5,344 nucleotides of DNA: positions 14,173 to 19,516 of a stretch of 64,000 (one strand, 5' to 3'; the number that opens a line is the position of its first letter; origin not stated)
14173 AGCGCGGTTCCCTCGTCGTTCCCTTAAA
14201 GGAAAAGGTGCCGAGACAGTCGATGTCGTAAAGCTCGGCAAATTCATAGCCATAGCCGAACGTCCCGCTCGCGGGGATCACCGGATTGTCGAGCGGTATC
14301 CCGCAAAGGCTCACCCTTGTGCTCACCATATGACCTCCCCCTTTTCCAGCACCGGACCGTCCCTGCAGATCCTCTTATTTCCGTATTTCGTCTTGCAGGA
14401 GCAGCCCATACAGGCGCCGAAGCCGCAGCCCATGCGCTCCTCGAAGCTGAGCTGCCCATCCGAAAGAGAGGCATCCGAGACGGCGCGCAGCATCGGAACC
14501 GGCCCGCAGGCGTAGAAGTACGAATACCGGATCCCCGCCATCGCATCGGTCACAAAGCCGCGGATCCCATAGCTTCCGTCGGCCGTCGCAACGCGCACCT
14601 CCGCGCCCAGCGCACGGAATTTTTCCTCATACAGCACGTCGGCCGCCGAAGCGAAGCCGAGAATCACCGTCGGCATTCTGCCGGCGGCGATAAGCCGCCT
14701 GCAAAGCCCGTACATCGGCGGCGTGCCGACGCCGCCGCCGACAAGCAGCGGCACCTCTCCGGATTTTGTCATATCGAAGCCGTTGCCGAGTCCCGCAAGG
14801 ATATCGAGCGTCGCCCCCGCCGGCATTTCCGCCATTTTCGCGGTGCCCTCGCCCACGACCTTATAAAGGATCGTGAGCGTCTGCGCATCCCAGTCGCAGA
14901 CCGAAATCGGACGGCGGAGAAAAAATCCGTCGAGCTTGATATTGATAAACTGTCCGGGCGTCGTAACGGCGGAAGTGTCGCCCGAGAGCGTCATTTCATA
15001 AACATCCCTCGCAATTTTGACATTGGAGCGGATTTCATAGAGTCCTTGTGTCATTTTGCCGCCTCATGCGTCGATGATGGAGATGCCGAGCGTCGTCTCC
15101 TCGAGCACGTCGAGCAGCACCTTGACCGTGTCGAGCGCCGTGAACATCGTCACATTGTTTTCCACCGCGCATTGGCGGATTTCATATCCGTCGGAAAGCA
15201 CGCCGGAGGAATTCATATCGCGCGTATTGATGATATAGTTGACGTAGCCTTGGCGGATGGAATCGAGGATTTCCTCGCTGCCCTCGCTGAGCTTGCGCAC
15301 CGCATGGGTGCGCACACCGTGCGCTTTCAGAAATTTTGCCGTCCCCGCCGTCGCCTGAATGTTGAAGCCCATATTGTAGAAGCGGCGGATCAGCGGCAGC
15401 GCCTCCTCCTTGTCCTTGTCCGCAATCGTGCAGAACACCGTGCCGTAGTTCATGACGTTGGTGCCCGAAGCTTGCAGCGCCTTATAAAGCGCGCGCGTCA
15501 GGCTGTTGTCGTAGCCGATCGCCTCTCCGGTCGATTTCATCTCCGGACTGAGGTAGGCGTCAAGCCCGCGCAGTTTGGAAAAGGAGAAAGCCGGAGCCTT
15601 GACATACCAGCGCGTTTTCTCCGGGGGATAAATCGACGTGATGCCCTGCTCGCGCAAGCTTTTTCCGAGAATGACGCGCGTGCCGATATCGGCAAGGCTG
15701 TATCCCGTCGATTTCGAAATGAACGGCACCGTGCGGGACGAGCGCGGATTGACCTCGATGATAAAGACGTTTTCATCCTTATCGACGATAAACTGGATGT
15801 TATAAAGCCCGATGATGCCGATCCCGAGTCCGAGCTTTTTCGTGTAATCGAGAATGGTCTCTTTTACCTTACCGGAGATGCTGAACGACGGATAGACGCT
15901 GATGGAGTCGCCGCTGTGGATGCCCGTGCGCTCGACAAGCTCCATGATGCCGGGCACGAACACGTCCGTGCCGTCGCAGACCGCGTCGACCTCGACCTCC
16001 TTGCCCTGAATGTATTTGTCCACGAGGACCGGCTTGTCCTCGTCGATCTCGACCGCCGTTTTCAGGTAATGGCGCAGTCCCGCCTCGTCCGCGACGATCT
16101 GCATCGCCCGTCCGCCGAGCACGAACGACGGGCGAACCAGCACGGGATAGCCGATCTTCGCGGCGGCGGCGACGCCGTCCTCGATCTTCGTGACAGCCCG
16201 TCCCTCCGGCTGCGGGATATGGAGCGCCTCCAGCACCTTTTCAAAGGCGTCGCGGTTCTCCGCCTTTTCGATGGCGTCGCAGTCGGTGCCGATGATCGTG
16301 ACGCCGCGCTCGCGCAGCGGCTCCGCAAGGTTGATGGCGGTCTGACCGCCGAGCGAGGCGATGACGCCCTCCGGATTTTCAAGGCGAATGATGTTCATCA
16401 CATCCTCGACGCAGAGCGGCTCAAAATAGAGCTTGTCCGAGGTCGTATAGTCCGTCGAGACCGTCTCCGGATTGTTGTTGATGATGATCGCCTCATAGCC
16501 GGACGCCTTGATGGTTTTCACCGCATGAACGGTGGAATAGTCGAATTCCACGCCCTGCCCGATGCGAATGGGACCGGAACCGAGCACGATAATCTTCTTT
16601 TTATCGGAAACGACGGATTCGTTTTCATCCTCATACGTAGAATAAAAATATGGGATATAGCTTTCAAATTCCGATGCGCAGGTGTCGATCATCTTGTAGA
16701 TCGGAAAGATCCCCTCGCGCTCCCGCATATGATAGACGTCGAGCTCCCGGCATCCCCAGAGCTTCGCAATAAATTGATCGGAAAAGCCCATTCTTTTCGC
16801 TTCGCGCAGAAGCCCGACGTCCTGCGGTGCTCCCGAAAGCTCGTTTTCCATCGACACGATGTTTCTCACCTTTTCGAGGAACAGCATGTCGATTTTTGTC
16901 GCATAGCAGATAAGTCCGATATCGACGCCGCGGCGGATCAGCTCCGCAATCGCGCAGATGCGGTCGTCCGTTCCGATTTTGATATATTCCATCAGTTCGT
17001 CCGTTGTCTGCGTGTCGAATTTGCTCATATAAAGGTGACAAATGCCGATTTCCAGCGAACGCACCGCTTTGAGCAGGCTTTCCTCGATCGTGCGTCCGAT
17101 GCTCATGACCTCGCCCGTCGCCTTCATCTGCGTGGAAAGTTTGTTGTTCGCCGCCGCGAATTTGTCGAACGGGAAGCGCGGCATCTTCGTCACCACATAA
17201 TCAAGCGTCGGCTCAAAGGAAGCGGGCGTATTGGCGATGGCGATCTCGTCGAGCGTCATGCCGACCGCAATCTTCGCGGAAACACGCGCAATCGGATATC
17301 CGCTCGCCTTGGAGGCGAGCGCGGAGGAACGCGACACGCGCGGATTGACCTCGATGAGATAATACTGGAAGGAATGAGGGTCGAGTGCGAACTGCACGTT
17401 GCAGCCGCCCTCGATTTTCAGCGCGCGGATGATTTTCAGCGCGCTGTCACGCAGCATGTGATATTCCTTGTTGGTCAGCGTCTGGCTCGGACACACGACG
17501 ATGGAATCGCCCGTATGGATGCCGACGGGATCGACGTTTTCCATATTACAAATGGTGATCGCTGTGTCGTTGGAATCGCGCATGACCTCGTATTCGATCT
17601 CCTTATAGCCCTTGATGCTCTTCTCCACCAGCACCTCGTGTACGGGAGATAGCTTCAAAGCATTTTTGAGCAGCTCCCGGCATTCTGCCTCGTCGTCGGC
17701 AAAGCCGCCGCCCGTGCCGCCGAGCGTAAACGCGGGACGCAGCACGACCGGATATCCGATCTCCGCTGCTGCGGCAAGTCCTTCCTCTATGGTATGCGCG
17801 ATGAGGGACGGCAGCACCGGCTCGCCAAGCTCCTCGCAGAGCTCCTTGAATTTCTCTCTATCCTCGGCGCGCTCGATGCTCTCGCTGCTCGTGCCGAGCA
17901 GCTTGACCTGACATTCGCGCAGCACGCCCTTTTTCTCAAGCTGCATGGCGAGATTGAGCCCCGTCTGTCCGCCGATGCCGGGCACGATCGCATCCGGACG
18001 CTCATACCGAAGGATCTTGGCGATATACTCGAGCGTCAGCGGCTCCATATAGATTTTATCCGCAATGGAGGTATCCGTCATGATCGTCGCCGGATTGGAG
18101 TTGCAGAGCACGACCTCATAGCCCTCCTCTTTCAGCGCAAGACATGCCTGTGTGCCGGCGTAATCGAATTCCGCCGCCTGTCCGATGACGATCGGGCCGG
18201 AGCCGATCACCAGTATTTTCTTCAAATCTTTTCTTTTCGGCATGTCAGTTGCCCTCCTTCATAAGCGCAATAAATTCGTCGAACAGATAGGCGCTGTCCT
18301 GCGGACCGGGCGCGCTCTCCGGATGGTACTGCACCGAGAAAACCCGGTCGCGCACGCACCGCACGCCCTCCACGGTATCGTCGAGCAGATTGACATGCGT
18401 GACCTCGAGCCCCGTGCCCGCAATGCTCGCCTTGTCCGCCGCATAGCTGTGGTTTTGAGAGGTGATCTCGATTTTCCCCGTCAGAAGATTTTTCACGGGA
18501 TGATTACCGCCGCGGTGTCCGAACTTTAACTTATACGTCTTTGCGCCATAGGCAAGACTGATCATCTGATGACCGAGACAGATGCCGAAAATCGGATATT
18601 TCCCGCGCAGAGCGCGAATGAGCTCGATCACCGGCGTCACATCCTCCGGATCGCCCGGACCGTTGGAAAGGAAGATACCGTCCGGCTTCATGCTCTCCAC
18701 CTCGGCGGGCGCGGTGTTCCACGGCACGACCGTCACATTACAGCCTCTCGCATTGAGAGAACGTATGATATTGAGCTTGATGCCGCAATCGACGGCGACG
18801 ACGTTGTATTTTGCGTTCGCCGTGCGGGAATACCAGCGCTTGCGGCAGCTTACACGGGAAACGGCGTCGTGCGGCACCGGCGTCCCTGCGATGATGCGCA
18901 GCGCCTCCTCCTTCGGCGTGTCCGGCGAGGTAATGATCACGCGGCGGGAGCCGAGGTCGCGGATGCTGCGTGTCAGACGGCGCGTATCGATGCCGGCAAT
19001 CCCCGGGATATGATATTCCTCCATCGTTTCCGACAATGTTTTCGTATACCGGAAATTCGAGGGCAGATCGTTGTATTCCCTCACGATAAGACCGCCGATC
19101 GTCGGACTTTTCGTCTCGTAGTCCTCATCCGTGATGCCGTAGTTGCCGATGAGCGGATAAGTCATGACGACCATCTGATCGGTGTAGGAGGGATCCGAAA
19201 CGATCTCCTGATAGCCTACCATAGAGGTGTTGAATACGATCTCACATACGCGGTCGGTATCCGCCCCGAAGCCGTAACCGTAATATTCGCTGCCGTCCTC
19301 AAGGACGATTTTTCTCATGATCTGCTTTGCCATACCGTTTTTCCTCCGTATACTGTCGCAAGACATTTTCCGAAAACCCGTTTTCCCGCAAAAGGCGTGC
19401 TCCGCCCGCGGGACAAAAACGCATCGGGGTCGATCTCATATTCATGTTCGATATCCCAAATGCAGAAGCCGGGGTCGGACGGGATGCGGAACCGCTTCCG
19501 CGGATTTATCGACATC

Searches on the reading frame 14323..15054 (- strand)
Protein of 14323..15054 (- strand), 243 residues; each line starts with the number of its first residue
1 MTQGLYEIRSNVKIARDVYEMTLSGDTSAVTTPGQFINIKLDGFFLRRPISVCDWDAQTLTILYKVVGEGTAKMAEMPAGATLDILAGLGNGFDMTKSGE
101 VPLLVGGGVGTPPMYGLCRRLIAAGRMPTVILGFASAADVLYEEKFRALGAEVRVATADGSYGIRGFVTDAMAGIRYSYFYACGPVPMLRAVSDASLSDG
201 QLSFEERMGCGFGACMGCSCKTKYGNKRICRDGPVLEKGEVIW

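Call 8: search_protein_families(library=pfam, proteins=[window:14323-15054:-], max_evalue=0.001)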
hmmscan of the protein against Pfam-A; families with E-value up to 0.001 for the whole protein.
window:14323-15054:- (243 aa): 2 families
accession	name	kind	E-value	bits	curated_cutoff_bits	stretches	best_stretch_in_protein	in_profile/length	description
PF10418.14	DHODB_Fe-S_bind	-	6.5e-13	48.6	23.9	1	205-241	1-40/41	Iron-sulfur cluster binding domain of dihydroorotate dehydrogenase B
PF00175.26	NAD_binding_1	-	3.1e-06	28.2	22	1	104-193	1-108/109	Oxidoreductase NAD-binding domain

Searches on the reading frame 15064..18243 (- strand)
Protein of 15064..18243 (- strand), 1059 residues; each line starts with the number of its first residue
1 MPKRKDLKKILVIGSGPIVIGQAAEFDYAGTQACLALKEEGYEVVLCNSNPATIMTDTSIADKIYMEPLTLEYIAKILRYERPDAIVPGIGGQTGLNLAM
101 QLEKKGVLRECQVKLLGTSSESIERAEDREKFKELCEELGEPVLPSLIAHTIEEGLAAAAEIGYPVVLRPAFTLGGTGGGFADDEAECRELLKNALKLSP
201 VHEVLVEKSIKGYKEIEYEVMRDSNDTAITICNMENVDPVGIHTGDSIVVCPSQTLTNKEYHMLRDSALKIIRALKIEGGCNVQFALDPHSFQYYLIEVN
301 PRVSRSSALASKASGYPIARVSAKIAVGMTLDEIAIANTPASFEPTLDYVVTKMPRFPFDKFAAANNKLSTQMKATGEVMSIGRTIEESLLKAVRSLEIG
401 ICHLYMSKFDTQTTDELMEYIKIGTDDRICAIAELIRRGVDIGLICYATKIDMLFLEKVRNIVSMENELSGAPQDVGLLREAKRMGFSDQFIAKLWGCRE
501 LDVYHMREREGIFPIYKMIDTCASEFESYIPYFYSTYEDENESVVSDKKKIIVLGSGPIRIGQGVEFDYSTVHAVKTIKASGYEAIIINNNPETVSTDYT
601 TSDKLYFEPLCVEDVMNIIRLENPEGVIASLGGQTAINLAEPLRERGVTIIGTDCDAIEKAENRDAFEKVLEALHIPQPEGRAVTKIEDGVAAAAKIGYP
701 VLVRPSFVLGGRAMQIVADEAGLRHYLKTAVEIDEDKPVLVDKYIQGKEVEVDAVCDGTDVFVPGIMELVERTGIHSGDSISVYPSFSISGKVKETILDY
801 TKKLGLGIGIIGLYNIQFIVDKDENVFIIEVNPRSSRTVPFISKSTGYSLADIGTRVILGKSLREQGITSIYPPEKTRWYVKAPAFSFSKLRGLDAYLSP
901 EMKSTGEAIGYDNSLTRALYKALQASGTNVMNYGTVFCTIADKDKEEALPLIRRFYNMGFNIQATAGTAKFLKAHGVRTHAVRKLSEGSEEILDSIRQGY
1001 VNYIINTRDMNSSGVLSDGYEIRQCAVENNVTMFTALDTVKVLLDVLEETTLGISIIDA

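Call 8: search_protein_families(library=pfam, proteins=[window:15064-18243:-], max_evalue=0.001)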
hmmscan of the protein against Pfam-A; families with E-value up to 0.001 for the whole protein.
window:15064-18243:- (1059 aa): 11 families
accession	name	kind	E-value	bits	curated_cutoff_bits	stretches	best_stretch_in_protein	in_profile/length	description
PF02786.22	CPSase_L_D2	-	5.6e-115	382.6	19.8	2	128-333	1-210/211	Carbamoyl-phosphate synthase L chain, ATP binding domain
PF25596.1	CPSase_L_D1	-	2.4e-98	324.6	27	2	7-124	2-117/118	Carbamoyl phosphate synthase preATP-grasp domain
PF02787.25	CPSase_L_D3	-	5.1e-22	78.1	26.6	1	420-496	2-80/80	Carbamoyl-phosphate synthetase large chain, oligomerisation domain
PF02142.27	MGS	-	5e-20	71.9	24.1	1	948-1035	2-94/94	MGS-like domain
PF07478.18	Dala_Dala_lig_C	-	9.8e-20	71.4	24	2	693-833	31-174/204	D-ala D-ala ligase C-terminus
PF02222.28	ATP-grasp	-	5.7e-14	52.6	27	2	670-835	2-163/179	ATP-grasp domain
PF15632.11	ATPgrasp_Ter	-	5.3e-12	46.1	29.1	1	737-861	3-111/131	ATP-grasp in the biosynthetic pathway with Ter operon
PF02655.19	ATP-grasp_3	-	3.8e-10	40.5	23.2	1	666-834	6-156/160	ATP-grasp domain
PF13549.11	ATP-grasp_5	-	6.6e-08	32.6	27.6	0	130-169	13-52/221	ATP-grasp domain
PF13535.11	ATP-grasp_4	-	7.6e-06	26.1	27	0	735-835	51-152/160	ATP-grasp domain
PF01071.24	GARS_A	-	2.8e-05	24.5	27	0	669-762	8-106/194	Phosphoribosylglycinamide synthetase, ATP-grasp (A) domain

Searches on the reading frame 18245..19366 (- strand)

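Call 8: search_protein_families(library=pfam, proteins=[window:18245-19366:-], max_evalue=0.001)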
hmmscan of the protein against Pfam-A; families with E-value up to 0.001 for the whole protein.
window:18245-19366:- (373 aa): 3 families
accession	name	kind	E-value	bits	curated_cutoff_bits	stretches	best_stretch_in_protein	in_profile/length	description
PF00117.34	GATase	-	5.8e-56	189.6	22.8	1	191-367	2-189/190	Glutamine amidotransferase class-I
PF00988.28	CPSase_sm_chain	-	8.2e-49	165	27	1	20-145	1-126/126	Carbamoyl-phosphate synthase small chain, CPSase domain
PF07722.19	Peptidase_C26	-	5e-08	33.4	20.5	1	251-350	100-219/219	Peptidase C26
